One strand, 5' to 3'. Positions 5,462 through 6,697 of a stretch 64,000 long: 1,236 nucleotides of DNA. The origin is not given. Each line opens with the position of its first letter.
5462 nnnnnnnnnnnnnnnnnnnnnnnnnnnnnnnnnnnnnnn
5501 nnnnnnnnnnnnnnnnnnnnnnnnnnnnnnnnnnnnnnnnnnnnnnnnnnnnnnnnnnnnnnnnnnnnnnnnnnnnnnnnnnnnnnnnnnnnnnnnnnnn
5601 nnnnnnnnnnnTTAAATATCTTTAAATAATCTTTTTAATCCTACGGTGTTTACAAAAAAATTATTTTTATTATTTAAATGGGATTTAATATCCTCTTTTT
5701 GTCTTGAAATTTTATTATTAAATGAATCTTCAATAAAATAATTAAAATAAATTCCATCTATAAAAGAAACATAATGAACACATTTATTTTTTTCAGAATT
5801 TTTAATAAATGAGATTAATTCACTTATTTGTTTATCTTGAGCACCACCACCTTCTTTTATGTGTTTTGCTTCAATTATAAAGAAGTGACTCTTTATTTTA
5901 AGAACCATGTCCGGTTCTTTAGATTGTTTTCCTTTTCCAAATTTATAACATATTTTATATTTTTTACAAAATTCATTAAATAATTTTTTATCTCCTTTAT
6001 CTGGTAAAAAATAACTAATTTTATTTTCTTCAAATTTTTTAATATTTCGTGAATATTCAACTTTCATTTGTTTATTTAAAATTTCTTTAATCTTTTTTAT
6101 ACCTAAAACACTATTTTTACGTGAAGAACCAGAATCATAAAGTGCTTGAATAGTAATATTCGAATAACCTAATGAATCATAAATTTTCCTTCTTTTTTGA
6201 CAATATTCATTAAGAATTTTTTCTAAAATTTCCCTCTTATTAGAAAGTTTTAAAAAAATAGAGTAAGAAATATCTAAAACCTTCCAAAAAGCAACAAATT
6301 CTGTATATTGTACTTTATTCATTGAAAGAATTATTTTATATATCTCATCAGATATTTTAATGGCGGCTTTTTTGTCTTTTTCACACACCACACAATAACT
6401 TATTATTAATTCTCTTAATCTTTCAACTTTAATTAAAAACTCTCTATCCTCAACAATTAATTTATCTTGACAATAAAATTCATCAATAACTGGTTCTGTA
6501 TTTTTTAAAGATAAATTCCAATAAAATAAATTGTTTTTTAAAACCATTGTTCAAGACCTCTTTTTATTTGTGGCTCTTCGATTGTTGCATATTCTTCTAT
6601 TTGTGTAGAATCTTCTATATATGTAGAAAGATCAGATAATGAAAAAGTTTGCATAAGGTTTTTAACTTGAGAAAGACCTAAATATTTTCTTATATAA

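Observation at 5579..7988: Type II R-M gene pair bracketed by 33-bp perfect direct repeats, with additional copies of the repeat core nearby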

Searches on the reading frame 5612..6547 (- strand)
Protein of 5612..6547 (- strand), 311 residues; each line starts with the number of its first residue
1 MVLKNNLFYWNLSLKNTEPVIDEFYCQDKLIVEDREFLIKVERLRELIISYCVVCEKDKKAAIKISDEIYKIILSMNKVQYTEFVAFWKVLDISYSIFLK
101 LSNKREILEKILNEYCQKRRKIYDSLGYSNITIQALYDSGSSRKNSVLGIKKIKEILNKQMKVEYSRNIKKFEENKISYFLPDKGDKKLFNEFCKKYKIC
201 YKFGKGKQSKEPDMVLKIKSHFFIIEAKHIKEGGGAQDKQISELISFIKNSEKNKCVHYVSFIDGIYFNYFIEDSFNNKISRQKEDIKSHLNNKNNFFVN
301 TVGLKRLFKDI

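Call 11: search_protein_families(library=pfam, proteins=[window:5612-6547:-], max_evalue=0.01)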
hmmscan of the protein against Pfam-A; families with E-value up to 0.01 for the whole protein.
window:5612-6547:- (311 aa): 0 families

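Call 42: search_protein_families(library=ncbifam, proteins=[window:5612-6547:-], max_evalue=0.1)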
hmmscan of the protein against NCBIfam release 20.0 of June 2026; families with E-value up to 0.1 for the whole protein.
window:5612-6547:- (311 aa): 0 families

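Call 43: search_protein_families(library=padloc, proteins=[window:5612-6547:-], max_evalue=0.1)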
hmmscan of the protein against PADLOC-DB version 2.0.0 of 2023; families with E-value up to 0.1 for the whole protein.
window:5612-6547:- (311 aa): 3 families
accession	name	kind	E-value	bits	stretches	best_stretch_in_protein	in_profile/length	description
PDLC04459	PDC-M15A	-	4.8e-06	24.5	1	192-261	72-139/231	-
PDLC04455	PDC-M15A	-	4.7e-05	21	1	205-261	73-130/226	-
PDLC04456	PDC-M15A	-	0.014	13.2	1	205-260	80-138/260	-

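Call 45: search_solved_structures(query=window:5612-6547:-, max_evalue=1)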
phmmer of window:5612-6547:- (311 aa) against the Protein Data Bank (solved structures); distinct sequences matched with E-value up to 1: 3.
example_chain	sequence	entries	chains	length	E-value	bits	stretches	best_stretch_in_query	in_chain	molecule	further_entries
6w1w_A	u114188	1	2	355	0.16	14.6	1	99-162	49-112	motility-associated killing factor MakB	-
6itu_A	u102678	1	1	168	0.18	14.5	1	173-235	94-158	PTB domain-containing engulfment adapter protein 1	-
6t8d_X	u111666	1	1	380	0.18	14.4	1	98-162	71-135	MakB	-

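Call 54: find_homologous_proteins(query=window:5612-6547:-, max_evalue=0.001)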
Query window:5612-6547:- (311 aa): 341 proteins with E <= 0.001 among 3437 candidates; the best 120 are listed.
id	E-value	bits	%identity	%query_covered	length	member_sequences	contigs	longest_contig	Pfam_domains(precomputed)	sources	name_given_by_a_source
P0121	1.1e-196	670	100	100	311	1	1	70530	-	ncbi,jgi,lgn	ncbi:MAG: hypothetical protein WC356_01060 [Candidatus Micrarchaeia archaeon]|jgi:hypothetical prote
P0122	7.7e-116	405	60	100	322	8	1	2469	-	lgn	-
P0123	1.0e-115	404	61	100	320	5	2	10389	-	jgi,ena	-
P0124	1.7e-115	404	60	100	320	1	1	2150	-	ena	-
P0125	2.0e-115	403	59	100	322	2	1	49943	-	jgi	-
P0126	9.0e-114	398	58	100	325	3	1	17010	-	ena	-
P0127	1.3e-113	397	58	100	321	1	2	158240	-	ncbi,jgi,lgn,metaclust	jgi:hypothetical protein|metaclust:\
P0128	3.7e-113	396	59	100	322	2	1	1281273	-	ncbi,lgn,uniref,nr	ncbi:hypothetical protein [Hippea alviniae]|uniref:hypothetical protein n=1 Tax=Hippea alviniae TaxI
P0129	4.4e-113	396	58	100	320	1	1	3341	-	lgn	-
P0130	4.4e-113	396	59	100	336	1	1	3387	-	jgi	jgi:hypothetical protein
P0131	8.4e-113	395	60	100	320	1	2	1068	-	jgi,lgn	-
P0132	1.2e-112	394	58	100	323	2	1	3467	-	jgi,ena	-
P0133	1.3e-112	394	56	99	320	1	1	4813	-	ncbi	-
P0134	1.8e-112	394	59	100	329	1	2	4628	PF06300.19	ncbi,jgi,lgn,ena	-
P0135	1.8e-112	394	59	100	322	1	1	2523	-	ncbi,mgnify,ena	mgnify:CR=1 FL=1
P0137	4.0e-112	393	60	98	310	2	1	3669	PF06300.19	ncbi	ncbi:MAG: hypothetical protein ACPLZG_10655, partial [Thermoproteota archaeon]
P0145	3.8e-111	389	58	97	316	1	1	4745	PF06300.19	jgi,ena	-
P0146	4.5e-111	389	58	100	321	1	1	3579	PF06300.19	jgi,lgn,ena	-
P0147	6.1e-111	389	58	100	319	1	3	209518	PF06300.19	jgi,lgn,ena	-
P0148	6.2e-111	389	58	100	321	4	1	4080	PF06300.19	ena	-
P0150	2.3e-110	387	58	100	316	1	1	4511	PF06300.19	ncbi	-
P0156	1.4e-109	384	57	100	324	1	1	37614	PF06300.19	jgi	-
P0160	7.6e-109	382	58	100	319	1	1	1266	PF06300.19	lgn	-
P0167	4.1e-108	379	56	100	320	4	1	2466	PF06300.19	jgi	jgi:hypothetical protein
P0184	1.8e-106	374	57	100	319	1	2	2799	PF06300.19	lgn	-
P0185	2.0e-106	374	59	95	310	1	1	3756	PF06300.19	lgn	-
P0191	1.6e-105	371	56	100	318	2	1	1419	PF06300.19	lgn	-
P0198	6.3e-104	366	55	100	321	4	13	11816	PF06300.19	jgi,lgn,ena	-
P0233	1.0e-98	349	52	100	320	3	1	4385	PF06300.19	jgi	-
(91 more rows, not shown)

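Call 66: find_encoding_contigs(protein=P0123, flank=4000, max_places=2)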
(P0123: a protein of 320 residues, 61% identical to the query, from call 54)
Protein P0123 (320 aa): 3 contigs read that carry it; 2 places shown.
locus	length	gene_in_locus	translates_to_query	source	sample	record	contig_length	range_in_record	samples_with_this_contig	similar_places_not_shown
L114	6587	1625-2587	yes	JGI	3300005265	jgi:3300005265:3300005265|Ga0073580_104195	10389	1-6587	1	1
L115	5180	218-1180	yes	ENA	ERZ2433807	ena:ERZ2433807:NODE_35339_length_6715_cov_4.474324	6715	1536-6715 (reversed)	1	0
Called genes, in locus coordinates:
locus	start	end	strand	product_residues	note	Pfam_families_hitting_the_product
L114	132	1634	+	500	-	PF02384:N6_Mtase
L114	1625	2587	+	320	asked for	-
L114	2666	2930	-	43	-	-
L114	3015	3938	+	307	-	PF01171:ATP_bind_3, PF03054:tRNA_Me_trans (weak)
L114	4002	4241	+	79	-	PF01402:RHH_1 (weak)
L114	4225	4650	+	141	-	PF13470:PIN_3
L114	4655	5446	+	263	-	PF14801:TrmI-like_N, PF08704:GCD14, PF01135:PCMT (weak), PF01209:Ubie_methyltran (faint), PF13847:Methyltransf_31 (weak)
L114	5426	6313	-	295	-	PF00291:PALP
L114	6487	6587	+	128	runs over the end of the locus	PF01687:Flavokinase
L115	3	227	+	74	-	?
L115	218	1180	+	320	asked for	-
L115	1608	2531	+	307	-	PF01171:ATP_bind_3, PF03054:tRNA_Me_trans (weak)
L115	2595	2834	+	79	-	PF01402:RHH_1 (weak)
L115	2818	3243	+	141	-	PF13470:PIN_3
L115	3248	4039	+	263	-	PF14801:TrmI-like_N, PF08704:GCD14, PF01135:PCMT (weak), PF01209:Ubie_methyltran (faint), PF13847:Methyltransf_31 (weak)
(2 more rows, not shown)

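Call 80: search_protein_families(library=pfam, alignment_id=A1, max_evalue=0.01)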
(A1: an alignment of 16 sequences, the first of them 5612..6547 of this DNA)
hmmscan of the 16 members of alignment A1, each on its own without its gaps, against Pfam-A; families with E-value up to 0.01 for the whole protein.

A. member 1, window:5612-6547:- (311 aa): 0 families

B. families by the number of members that match (of 16 scanned): 5 families
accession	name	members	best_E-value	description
PF06300.18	Tsp45I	15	2.4e-06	Tsp45I type II restriction enzyme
PF14658.12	EF-hand_9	1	0.0004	EF-hand domain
PF04556.18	DpnII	1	0.00067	DpnII restriction endonuclease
PF06616.17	BsuBI_PstI_RE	1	0.0047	BsuBI/PstI restriction endonuclease domain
PF13334.11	DUF4094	1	0.0096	Domain of unknown function (DUF4094)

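Call 81: search_solved_structures(query=A1, max_evalue=0.1)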
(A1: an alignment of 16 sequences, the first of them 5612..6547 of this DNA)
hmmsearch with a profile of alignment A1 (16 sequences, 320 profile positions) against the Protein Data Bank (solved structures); distinct sequences matched with E-value up to 0.1: 0.

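Call 83: find_encoding_contigs(protein=P0121, flank=4000, max_places=6)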
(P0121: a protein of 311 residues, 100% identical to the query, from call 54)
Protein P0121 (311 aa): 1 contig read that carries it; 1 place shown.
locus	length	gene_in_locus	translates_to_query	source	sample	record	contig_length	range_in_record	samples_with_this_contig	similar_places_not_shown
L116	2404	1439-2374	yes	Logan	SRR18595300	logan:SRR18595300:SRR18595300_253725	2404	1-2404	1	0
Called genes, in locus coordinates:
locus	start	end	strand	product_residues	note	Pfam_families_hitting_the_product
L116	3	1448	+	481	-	?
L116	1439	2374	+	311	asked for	-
